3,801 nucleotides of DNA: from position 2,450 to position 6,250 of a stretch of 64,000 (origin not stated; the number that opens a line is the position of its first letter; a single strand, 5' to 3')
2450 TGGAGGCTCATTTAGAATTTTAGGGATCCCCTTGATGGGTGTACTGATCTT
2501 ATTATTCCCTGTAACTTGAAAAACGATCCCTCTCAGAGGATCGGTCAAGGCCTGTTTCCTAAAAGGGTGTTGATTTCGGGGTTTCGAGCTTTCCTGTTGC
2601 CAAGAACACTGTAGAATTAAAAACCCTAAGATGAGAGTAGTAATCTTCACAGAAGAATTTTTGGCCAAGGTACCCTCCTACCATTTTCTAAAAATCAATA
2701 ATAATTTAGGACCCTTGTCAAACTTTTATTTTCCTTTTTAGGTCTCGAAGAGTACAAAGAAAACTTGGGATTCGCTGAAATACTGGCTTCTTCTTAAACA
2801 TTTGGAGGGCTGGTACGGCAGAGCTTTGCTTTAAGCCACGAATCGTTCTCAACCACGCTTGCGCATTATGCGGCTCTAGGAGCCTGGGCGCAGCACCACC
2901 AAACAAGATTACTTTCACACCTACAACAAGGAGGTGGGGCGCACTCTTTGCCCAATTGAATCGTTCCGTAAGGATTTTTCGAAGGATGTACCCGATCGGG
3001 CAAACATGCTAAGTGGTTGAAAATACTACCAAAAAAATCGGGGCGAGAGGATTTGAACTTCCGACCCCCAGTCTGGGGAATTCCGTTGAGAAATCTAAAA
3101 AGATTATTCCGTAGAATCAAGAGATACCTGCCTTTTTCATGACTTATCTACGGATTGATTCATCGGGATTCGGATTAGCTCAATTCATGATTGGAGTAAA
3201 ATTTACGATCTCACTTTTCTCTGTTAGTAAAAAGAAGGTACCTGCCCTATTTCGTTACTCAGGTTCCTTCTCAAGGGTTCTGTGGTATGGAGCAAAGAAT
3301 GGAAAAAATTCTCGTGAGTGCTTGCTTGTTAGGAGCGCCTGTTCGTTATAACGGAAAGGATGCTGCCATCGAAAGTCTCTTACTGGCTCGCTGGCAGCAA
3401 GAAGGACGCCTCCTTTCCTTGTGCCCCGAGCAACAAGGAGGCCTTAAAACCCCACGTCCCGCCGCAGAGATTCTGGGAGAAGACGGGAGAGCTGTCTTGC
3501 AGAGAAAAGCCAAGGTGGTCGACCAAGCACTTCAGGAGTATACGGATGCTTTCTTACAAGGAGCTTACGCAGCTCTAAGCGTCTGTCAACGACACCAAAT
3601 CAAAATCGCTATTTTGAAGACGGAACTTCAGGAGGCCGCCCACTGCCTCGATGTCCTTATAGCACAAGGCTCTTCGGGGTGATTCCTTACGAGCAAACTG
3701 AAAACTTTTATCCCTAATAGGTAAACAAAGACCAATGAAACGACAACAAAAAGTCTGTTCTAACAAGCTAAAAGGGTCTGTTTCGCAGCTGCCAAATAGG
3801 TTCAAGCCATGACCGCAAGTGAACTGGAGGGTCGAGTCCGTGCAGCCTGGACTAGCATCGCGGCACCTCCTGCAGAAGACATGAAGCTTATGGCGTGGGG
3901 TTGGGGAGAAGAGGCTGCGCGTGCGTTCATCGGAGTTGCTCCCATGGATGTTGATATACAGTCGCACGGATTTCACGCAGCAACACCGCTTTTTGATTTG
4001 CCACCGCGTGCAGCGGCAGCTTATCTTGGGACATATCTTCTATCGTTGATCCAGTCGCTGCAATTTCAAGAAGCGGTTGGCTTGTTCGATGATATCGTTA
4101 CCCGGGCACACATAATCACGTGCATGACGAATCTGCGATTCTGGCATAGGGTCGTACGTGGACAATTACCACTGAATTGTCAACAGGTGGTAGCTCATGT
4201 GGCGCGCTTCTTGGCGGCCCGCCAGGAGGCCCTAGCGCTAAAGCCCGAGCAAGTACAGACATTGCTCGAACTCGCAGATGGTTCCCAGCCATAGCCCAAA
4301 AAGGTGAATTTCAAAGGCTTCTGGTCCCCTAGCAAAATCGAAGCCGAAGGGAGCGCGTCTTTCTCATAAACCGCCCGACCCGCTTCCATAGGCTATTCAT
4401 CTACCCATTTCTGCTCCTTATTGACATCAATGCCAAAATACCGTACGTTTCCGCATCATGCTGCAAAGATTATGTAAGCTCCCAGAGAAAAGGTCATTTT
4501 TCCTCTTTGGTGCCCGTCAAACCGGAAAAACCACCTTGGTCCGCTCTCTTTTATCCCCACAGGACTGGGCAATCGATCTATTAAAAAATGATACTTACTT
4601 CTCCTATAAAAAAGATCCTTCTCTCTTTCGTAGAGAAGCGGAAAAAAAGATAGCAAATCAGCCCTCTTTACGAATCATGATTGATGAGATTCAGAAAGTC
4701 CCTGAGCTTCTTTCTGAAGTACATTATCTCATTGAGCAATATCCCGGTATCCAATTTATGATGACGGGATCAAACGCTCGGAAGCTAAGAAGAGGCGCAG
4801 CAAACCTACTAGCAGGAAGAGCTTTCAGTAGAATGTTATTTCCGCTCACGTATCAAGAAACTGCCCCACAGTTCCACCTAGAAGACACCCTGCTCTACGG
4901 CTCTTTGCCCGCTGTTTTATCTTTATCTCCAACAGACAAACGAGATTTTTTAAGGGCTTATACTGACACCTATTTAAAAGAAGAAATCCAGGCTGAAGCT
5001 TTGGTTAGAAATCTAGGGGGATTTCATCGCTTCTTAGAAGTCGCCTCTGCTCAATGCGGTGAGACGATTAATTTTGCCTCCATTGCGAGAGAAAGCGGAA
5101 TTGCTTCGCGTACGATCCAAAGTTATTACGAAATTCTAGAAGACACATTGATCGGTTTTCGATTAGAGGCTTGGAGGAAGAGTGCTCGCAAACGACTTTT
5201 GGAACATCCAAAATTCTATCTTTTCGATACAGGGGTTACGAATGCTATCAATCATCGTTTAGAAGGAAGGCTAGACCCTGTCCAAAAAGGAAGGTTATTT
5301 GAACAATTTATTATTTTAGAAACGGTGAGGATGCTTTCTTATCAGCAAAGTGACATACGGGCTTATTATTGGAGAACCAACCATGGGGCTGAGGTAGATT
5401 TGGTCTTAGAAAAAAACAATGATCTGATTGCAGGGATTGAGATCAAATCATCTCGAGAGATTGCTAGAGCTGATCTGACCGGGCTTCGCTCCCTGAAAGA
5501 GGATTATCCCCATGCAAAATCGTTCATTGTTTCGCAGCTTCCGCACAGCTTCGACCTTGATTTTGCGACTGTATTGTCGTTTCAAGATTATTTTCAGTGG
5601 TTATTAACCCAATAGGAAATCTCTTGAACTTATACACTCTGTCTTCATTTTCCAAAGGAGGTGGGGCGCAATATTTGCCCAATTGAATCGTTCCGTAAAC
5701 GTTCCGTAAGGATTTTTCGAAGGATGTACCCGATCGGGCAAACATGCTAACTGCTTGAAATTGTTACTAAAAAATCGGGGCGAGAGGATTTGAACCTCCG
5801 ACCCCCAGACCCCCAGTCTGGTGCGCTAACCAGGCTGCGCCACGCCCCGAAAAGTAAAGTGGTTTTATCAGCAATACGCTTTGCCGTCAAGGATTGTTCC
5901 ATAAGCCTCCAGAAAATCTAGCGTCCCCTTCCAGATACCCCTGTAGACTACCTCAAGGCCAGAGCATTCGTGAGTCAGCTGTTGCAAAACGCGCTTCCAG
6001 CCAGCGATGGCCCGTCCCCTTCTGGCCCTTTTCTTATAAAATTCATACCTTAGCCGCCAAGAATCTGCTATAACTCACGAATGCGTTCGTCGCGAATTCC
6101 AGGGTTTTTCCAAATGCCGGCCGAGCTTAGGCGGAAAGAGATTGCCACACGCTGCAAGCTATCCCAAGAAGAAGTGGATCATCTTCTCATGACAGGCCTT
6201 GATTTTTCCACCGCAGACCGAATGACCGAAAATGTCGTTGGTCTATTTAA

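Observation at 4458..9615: Two paralogous AAA_14/DUF4143 ATPases bracketing tRNA-Pro, a lone class II HMG-CoA reductase and a hypothetical gene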

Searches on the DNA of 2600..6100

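Call 73: search_rna_families(source=window, start=2600, end=6100, threshold=evalue, max_evalue=1)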
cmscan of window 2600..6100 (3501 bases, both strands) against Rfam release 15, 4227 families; matches with E-value up to 1: 1.
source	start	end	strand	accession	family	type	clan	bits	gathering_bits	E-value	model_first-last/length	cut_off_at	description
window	5775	5849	-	RF00005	tRNA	Gene; tRNA;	CL00001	61.9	29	2.8e-12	1-71/71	no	tRNA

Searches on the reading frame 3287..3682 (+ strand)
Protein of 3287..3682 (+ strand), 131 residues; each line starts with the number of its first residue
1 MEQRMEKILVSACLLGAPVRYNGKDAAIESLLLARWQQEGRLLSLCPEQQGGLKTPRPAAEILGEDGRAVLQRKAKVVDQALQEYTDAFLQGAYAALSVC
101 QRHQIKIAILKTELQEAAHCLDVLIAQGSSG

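Call 8: search_protein_families(library=ncbifam, proteins=[window:3287-3682:+])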
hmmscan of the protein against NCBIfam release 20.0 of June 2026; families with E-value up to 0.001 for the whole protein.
window:3287-3682:+ (131 aa): 0 families

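Call 34: search_protein_families(library=pfam, proteins=[window:3287-3682:+], max_evalue=1)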
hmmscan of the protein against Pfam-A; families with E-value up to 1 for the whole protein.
window:3287-3682:+ (131 aa): 1 family
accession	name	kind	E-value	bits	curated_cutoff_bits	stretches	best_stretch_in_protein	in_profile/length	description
PF04463.17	2-thiour_desulf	-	4.5e-24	85.5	34.7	1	8-112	1-99/141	2-thiouracil desulfurase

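Call 59: search_protein_families(library=pfam, proteins=[window:3287-3682:+], max_evalue=10)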
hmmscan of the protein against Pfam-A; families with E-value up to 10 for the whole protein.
window:3287-3682:+ (131 aa): 1 family
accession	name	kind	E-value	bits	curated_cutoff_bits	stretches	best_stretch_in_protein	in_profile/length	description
PF04463.17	2-thiour_desulf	-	4.5e-24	85.5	34.7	1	8-112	1-99/141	2-thiouracil desulfurase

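Call 61: search_solved_structures(query=window:3287-3682:+, max_evalue=0.01, show_alignments=1)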
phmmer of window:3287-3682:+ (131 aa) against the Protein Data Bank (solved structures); distinct sequences matched with E-value up to 0.01: 1.
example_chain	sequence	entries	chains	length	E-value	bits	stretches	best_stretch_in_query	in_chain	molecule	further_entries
6z92_A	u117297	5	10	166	3.4e-17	65.9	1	6-112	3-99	DUF523 domain-containing protein | TudS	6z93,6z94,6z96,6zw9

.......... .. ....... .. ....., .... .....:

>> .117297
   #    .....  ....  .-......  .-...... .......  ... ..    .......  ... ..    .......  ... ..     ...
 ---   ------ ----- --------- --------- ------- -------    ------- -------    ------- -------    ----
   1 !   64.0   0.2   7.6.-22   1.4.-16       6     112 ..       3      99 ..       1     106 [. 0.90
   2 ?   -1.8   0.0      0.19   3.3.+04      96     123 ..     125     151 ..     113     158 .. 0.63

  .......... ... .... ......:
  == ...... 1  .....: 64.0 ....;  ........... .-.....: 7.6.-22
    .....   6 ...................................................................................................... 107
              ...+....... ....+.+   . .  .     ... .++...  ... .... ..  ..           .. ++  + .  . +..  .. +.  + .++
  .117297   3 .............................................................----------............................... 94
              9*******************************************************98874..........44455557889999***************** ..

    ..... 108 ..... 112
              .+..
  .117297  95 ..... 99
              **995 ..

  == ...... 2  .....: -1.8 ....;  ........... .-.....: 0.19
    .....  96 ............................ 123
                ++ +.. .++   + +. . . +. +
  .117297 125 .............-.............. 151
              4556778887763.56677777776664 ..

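Call 85: search_protein_families(library=phrogs, proteins=[window:3287-3682:+], max_evalue=0.01)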
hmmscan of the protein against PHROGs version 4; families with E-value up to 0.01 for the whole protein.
window:3287-3682:+ (131 aa): 1 family
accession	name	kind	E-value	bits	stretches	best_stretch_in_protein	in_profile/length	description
phrog_27395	-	unknown function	8.8e-30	104.3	1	7-113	1-105/153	-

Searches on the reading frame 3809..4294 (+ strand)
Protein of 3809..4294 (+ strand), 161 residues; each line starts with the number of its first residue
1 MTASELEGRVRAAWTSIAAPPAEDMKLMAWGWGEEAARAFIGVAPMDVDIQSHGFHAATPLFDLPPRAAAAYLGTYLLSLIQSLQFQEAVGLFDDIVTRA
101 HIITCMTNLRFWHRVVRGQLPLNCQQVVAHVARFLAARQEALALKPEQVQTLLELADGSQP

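Call 4: search_protein_families(library=pfam, proteins=[window:3809-4294:+])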
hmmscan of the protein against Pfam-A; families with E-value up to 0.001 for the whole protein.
window:3809-4294:+ (161 aa): 0 families

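Call 8: search_protein_families(library=ncbifam, proteins=[window:3809-4294:+])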
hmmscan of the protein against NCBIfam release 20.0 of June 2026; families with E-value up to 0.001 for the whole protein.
window:3809-4294:+ (161 aa): 0 families

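Call 25: search_protein_families(library=padloc, proteins=[window:3809-4294:+], max_evalue=0.01)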
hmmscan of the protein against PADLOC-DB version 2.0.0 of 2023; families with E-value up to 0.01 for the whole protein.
window:3809-4294:+ (161 aa): 0 families

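Call 34: search_protein_families(library=pfam, proteins=[window:3809-4294:+], max_evalue=1)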
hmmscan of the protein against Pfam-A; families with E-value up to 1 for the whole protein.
window:3809-4294:+ (161 aa): 0 families

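Call 59: search_protein_families(library=pfam, proteins=[window:3809-4294:+], max_evalue=10)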
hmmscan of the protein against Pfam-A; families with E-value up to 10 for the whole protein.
window:3809-4294:+ (161 aa): 0 families

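Call 85: search_protein_families(library=phrogs, proteins=[window:3809-4294:+], max_evalue=0.01)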
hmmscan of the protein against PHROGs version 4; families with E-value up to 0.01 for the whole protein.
window:3809-4294:+ (161 aa): 1 family
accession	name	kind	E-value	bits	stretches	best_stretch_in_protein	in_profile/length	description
phrog_4078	-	unknown function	0.0065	17.6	0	106-140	13-47/70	-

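Call 92: find_encoding_contigs(protein=window:3809-4294:+, flank=10000, max_places=5)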
Protein window:3809-4294:+ (161 aa): 2 contigs read that carry it; 2 places shown.
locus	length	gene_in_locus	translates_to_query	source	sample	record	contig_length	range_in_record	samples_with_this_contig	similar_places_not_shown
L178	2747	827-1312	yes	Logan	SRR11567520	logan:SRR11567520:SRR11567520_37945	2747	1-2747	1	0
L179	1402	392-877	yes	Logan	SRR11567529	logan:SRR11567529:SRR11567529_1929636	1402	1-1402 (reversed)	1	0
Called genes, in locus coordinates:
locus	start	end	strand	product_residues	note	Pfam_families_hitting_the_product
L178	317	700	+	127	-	PF04463:2-thiour_desulf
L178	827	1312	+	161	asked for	-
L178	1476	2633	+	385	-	PF13173:AAA_14, PF13635:DUF4143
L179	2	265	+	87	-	?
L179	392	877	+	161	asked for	-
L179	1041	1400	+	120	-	?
